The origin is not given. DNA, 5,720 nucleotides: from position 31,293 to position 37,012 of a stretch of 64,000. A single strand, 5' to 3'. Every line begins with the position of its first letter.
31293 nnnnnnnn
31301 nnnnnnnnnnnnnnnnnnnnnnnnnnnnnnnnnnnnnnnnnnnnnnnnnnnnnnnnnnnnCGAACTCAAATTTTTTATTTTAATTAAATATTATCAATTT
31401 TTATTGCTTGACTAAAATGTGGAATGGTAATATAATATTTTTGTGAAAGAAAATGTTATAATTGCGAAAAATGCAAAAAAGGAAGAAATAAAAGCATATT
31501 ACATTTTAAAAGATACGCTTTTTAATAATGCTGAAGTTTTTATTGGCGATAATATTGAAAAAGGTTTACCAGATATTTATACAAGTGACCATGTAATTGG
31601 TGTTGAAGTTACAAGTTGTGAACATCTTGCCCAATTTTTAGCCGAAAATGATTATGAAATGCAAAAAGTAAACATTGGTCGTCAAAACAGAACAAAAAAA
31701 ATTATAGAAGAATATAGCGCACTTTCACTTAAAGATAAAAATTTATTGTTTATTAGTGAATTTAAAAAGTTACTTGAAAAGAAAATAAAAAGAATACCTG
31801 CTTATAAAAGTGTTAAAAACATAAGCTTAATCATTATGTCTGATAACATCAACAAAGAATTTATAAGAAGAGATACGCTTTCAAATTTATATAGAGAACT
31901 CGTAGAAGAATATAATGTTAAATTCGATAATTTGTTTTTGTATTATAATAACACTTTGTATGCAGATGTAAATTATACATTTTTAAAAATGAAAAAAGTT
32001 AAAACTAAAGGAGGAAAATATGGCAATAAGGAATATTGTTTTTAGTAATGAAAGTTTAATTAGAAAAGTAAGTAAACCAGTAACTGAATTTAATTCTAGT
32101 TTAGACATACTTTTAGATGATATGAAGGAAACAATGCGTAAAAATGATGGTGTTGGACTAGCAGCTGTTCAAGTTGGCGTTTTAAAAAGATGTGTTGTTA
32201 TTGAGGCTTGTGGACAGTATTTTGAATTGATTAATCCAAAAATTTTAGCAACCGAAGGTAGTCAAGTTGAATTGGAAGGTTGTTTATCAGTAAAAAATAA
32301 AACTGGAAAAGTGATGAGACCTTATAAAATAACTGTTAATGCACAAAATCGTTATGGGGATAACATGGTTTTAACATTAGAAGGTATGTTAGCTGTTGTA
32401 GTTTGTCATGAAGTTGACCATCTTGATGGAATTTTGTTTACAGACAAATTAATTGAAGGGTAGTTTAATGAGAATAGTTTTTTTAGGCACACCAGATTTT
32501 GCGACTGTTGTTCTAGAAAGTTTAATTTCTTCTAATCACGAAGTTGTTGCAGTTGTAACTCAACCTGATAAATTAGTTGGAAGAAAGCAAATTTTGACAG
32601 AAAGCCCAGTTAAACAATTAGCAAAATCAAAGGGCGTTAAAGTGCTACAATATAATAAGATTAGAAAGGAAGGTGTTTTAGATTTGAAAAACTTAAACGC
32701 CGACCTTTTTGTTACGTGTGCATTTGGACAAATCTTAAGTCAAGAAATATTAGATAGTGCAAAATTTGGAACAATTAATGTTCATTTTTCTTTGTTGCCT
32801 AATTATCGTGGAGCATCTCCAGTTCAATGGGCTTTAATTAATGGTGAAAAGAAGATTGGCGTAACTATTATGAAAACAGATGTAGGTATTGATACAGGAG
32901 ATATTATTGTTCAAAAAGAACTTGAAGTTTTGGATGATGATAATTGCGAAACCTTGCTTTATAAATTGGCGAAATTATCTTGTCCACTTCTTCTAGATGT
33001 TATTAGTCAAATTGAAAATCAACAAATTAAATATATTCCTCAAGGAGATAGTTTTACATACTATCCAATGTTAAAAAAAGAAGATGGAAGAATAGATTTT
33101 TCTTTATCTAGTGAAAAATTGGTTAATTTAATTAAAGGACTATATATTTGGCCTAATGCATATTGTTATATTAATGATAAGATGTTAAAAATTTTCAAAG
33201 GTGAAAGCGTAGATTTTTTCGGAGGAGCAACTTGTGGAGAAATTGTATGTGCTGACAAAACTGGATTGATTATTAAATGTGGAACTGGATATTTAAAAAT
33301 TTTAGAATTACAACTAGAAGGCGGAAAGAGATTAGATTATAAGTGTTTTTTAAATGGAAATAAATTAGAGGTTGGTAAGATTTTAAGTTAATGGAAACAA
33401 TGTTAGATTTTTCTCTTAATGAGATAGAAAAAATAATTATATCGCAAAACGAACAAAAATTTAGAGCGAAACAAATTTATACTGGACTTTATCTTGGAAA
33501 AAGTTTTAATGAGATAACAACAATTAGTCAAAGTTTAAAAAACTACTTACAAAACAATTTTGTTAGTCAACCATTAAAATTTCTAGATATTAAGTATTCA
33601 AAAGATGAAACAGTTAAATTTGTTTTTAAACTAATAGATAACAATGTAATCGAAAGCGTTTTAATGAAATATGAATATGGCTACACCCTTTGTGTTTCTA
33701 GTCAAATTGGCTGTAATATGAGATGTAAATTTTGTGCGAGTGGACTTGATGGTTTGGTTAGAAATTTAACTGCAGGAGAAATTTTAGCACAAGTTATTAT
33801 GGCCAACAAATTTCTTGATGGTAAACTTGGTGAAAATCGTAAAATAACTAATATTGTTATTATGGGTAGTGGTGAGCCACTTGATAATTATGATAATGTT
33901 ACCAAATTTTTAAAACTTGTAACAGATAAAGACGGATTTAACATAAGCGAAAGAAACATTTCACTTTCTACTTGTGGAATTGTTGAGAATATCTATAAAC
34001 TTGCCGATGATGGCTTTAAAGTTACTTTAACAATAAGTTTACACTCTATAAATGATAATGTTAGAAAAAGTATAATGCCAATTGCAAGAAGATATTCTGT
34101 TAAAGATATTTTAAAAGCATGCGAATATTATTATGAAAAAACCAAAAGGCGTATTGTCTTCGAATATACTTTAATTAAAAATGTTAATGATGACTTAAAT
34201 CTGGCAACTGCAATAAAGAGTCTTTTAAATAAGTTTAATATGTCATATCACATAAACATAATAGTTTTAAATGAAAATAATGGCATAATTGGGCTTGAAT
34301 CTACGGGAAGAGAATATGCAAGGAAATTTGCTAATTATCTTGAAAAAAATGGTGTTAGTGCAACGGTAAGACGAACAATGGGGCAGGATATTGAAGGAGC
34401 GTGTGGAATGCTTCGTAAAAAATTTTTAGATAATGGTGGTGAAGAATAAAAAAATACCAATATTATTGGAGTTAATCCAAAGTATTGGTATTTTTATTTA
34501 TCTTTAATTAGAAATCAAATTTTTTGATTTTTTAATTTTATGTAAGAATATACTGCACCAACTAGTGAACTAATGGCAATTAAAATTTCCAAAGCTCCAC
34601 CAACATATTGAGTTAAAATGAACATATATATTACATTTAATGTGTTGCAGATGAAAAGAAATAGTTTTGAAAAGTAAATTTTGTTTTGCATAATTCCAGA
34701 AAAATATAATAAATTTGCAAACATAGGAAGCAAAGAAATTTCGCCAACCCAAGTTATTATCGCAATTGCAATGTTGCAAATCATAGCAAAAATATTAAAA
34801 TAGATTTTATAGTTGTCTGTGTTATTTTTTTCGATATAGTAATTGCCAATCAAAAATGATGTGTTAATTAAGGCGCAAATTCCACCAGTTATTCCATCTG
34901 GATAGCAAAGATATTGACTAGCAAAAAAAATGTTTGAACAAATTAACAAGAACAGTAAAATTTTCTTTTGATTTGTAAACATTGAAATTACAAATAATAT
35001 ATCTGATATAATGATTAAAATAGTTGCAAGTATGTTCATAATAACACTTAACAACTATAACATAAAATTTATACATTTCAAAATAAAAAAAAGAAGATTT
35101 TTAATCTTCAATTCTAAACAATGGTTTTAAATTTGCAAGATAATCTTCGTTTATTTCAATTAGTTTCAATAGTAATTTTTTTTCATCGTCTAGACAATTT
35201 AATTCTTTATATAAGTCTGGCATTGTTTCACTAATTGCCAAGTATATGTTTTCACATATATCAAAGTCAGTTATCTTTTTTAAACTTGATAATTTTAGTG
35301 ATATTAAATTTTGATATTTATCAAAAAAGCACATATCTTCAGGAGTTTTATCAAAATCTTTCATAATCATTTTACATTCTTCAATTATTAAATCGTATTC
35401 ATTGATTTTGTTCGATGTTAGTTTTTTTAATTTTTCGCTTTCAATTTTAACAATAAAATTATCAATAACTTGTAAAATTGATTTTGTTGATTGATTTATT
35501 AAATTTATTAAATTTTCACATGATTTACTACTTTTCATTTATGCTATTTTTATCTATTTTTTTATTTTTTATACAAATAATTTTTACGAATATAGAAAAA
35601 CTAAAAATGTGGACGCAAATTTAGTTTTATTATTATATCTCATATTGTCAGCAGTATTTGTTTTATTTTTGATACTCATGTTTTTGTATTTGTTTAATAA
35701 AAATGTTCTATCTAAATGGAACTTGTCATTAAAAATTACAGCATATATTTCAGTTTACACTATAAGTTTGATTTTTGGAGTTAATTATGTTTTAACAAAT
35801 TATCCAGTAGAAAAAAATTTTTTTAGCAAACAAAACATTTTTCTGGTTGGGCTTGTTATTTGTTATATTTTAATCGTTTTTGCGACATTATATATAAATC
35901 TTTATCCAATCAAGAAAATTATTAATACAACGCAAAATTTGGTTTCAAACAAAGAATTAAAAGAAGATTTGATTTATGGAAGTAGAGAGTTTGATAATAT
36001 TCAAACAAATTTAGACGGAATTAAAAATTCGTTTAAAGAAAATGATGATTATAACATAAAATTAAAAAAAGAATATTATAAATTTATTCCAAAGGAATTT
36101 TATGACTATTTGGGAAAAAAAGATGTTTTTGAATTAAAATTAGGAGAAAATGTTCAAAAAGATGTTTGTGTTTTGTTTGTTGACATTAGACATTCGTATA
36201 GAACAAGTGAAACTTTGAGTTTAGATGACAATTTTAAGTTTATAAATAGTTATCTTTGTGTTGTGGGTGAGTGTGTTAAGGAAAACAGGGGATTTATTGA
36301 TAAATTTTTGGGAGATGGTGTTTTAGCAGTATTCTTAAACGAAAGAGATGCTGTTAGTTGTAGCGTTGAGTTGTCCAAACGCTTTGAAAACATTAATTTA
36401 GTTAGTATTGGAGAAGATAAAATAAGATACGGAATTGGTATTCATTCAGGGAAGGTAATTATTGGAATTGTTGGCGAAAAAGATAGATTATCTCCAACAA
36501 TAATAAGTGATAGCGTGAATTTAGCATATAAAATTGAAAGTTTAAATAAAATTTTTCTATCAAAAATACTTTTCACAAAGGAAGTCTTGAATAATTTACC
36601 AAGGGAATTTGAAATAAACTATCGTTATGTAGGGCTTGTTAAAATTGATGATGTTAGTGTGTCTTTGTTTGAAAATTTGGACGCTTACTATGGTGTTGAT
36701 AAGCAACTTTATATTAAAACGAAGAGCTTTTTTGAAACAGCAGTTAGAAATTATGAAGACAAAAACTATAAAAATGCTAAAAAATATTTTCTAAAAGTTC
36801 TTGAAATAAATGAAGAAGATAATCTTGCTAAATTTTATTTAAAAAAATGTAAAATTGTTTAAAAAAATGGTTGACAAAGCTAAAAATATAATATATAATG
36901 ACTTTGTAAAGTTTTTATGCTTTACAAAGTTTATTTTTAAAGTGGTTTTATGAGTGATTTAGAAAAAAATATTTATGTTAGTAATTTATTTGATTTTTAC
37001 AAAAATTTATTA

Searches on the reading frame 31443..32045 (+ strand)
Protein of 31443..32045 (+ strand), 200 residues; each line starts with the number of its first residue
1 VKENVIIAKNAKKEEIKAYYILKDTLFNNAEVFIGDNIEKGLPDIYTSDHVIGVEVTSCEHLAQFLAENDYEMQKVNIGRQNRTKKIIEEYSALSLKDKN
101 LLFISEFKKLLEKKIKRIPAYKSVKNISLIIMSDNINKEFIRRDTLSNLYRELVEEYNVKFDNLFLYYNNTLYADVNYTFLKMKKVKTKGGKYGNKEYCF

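Call 5: search_protein_families(library=ncbifam, proteins=[window:31443-32045:+])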
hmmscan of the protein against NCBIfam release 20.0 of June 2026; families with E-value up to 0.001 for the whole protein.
window:31443-32045:+ (200 aa): 0 families

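Call 52: search_protein_families(library=pfam, proteins=[window:31443-32045:+], max_evalue=0.01)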
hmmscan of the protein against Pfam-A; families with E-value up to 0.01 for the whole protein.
window:31443-32045:+ (200 aa): 1 family
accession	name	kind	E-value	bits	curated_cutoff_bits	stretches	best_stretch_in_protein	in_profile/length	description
PF07643.16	DUF1598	-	0.0027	18.3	25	1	50-87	46-81/84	Protein of unknown function (DUF1598)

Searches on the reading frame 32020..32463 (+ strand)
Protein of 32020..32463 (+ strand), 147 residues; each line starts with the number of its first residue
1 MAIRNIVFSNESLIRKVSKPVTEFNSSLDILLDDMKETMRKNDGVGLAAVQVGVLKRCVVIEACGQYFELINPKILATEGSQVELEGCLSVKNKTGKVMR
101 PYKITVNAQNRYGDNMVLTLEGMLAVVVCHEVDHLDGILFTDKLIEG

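Call 5: search_protein_families(library=ncbifam, proteins=[window:32020-32463:+])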
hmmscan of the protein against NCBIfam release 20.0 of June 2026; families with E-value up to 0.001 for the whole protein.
window:32020-32463:+ (147 aa): 6 families
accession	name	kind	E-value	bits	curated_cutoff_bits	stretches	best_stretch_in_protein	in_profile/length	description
TIGR00079.1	pept_deformyl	equivalog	2.3e-42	144.3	103.95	1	5-144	3-147/161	peptide deformylase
NF001159.1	PRK00150.1-3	subfamily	6.5e-36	123.4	125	1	3-145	2-151/167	peptide deformylase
NF009484.0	PRK12846.1-5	equivalog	2.1e-25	89.3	190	1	1-144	1-147/165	peptide deformylase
NF009483.0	PRK12846.1-4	equivalog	7.7e-24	84.4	267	1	1-145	1-157/193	peptide deformylase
NF011189.0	PRK14595.1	equivalog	1.1e-23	83.7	232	1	1-143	1-145/162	peptide deformylase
NF006670.0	PRK09218.1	equivalog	3e-20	72.6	162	1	3-139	2-135/136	peptide deformylase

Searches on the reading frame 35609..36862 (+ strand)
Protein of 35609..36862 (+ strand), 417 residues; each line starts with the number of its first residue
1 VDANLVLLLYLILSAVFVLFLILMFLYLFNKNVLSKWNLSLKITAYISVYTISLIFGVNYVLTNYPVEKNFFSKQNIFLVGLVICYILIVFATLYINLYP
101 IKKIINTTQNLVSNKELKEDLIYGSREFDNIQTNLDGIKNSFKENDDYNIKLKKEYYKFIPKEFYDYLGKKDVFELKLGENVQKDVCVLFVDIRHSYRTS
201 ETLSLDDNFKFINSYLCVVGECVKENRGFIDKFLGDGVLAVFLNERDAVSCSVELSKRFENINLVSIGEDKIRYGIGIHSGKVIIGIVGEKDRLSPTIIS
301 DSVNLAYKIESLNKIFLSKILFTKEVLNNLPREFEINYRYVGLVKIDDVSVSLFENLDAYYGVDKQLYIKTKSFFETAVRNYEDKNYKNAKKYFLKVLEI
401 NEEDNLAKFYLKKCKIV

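Call 52: search_protein_families(library=pfam, proteins=[window:35609-36862:+], max_evalue=0.01)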
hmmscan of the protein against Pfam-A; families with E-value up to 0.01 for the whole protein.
window:35609-36862:+ (417 aa): 2 families
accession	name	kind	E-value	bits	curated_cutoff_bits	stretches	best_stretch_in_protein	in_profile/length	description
PF00211.25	Guanylate_cyc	-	6.3e-09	36.1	21.9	1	184-339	7-165/183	Adenylate and Guanylate cyclase catalytic domain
PF19529.4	DUF6057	-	0.00074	19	29.8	1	5-107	154-260/569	Family of unknown function (DUF6057)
